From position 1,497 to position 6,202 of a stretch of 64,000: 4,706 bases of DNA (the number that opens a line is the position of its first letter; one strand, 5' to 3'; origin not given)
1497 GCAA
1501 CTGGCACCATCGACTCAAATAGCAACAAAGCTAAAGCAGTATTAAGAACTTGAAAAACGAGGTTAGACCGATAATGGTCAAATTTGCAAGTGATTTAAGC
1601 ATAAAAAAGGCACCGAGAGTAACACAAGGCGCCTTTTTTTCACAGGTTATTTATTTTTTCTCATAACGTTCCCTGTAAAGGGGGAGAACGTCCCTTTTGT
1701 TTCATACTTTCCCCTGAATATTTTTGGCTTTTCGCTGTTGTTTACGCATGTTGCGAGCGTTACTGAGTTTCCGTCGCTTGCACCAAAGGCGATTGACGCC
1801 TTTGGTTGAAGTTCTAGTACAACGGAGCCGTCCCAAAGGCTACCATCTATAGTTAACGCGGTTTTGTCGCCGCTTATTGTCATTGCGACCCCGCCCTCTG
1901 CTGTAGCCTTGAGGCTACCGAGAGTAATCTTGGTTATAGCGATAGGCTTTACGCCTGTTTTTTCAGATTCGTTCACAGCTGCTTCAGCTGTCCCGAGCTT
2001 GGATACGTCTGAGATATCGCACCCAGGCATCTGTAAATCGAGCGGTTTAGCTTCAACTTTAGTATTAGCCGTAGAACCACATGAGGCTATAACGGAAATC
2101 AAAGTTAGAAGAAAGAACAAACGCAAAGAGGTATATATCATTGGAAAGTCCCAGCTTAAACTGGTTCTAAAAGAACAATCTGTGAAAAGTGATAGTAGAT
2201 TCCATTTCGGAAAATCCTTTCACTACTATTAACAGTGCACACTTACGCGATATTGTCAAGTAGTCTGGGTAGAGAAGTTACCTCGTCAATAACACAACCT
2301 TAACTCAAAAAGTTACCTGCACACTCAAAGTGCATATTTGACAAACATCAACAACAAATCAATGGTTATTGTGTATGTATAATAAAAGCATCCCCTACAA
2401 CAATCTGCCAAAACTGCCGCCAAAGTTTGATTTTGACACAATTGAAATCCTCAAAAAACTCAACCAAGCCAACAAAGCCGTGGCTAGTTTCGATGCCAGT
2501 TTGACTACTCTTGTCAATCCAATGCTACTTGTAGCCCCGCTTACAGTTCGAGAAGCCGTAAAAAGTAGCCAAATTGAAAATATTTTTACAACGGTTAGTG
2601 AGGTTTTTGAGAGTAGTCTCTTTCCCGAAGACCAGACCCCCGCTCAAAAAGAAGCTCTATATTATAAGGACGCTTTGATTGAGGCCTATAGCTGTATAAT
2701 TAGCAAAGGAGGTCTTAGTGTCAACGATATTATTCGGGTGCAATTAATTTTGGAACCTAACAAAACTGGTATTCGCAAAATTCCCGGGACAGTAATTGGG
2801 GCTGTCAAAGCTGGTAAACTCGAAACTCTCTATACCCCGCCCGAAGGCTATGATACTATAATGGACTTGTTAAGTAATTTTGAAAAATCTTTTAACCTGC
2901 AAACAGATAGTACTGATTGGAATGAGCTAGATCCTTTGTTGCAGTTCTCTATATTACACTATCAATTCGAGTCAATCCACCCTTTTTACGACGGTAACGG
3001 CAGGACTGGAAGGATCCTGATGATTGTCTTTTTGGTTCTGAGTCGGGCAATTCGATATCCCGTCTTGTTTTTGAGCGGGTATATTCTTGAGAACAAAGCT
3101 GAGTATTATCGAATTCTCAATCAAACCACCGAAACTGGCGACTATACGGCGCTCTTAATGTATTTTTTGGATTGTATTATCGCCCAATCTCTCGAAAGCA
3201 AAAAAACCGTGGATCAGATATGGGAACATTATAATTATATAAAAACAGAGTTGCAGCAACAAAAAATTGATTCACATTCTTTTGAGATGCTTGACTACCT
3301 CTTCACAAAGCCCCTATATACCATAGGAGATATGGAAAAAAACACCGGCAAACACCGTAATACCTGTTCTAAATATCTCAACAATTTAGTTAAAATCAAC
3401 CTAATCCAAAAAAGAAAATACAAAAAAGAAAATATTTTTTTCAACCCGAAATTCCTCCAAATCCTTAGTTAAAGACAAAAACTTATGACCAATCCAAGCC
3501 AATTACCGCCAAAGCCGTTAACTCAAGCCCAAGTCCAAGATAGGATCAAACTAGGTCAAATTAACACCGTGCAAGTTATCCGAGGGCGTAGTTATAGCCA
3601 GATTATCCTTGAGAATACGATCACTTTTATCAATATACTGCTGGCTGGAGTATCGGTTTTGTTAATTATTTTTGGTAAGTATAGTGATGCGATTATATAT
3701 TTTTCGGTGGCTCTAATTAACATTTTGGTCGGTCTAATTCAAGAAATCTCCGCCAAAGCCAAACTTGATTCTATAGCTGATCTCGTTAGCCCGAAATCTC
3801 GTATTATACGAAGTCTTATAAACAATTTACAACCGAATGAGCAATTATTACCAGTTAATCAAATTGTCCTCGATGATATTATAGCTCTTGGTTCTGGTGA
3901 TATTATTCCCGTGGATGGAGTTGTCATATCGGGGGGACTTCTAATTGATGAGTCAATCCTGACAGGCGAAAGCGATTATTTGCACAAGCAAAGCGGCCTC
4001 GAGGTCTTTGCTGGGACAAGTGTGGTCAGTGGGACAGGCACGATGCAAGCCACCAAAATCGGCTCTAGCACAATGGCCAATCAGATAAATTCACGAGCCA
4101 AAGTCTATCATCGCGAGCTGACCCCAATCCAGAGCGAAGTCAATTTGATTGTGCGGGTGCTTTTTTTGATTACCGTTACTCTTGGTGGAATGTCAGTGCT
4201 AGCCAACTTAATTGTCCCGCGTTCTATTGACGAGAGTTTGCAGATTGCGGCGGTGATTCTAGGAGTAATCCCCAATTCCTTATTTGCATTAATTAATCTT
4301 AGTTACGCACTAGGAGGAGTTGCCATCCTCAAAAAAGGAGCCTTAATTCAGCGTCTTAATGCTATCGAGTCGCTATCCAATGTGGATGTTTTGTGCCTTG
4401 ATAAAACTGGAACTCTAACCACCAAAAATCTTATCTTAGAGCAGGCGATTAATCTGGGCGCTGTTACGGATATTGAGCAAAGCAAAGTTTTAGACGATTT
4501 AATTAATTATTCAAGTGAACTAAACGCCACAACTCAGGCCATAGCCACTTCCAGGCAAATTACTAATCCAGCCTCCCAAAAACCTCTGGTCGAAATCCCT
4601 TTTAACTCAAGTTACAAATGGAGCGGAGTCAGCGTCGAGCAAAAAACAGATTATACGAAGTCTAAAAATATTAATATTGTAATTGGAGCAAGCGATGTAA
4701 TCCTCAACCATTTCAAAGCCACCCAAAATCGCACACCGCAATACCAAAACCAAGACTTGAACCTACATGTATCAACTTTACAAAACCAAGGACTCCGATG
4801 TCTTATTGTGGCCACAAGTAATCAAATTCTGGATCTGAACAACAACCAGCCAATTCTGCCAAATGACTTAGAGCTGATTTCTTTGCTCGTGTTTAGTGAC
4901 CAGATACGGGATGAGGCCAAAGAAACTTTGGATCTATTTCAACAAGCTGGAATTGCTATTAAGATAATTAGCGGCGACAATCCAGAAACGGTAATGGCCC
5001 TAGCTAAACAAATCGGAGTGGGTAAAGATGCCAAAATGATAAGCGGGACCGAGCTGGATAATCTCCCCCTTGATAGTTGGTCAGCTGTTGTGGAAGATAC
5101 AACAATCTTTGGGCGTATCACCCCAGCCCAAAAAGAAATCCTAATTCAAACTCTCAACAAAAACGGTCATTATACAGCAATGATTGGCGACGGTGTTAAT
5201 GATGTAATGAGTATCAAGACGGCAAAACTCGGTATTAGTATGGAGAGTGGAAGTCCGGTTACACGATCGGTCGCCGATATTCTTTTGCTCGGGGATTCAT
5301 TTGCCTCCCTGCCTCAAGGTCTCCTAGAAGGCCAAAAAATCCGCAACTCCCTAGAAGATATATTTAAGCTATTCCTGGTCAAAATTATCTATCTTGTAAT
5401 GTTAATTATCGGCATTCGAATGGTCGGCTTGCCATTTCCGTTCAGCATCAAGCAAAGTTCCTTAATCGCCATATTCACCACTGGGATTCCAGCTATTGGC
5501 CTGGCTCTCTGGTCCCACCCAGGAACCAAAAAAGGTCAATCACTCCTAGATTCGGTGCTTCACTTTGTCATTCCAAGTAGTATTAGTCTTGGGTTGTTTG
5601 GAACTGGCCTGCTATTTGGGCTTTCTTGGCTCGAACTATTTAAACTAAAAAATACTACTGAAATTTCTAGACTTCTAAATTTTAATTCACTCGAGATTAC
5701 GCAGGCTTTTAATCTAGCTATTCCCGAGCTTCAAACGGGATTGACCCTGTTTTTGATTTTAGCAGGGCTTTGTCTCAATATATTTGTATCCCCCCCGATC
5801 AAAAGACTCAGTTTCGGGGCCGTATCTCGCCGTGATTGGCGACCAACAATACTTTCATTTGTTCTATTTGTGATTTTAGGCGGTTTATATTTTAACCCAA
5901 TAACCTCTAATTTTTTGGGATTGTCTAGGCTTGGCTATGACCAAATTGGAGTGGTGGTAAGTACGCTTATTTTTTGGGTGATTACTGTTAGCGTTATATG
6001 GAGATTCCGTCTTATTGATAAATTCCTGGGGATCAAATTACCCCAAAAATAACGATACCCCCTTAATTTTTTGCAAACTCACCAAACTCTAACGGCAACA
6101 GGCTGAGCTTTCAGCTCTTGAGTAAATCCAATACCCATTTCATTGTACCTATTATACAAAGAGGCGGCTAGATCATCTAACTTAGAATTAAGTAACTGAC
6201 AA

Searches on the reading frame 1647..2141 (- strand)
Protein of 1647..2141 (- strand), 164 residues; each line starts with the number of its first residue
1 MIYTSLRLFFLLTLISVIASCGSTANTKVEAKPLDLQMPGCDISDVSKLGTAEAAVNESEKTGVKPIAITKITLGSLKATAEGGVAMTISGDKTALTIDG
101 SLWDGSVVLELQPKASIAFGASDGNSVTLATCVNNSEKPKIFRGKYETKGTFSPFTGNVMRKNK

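Call 44: find_encoding_contigs(protein=window:1647-2141:-, flank=10000, max_places=6)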
Protein window:1647-2141:- (164 aa): 1 contig read that carries it; 1 place shown.
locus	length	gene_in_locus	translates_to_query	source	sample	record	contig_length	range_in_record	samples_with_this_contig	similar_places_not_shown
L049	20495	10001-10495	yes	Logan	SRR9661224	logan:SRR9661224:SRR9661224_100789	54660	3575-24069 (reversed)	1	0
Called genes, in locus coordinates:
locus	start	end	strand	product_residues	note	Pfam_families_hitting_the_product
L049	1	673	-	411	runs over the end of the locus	-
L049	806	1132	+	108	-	PF18895:T4SS_pilin (weak)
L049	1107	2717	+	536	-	PF13231:PMT_2 (weak)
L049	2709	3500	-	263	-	-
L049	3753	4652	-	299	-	-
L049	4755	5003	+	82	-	-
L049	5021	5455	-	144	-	-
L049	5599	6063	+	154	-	-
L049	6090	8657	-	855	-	PF00122:E1-E2_ATPase, PF00702:Hydrolase, PF13246:Cation_ATPase (weak)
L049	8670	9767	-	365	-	PF13784:Fic_N, PF02661:Fic, PF21248:SoFic-like_C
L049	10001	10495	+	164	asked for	-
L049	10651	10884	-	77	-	-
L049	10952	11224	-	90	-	-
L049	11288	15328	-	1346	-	-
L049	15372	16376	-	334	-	PF00535:Glycos_transf_2, PF10111:Glyco_tranf_2_2, PF13641:Glyco_tranf_2_3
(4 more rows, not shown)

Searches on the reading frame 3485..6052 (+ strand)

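Call 17: search_protein_families(library=pfam, proteins=[window:3485-6052:+])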
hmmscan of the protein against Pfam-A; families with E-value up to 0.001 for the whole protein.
window:3485-6052:+ (855 aa): 4 families
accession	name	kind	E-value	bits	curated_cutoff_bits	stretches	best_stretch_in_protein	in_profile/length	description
PF00122.25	E1-E2_ATPase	-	2.4e-33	115.6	28.1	1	119-280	15-177/181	E1-E2 ATPase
PF00702.32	Hydrolase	-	2.1e-17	64.6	26.4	1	300-580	1-190/191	haloacid dehalogenase-like hydrolase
PF08282.18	Hydrolase_3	-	4.7e-05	23.7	20.9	0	553-599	195-241/255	haloacid dehalogenase-like hydrolase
PF13246.12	Cation_ATPase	-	0.00034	21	21.7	1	364-409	45-87/91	Cation transport ATPase (P-type)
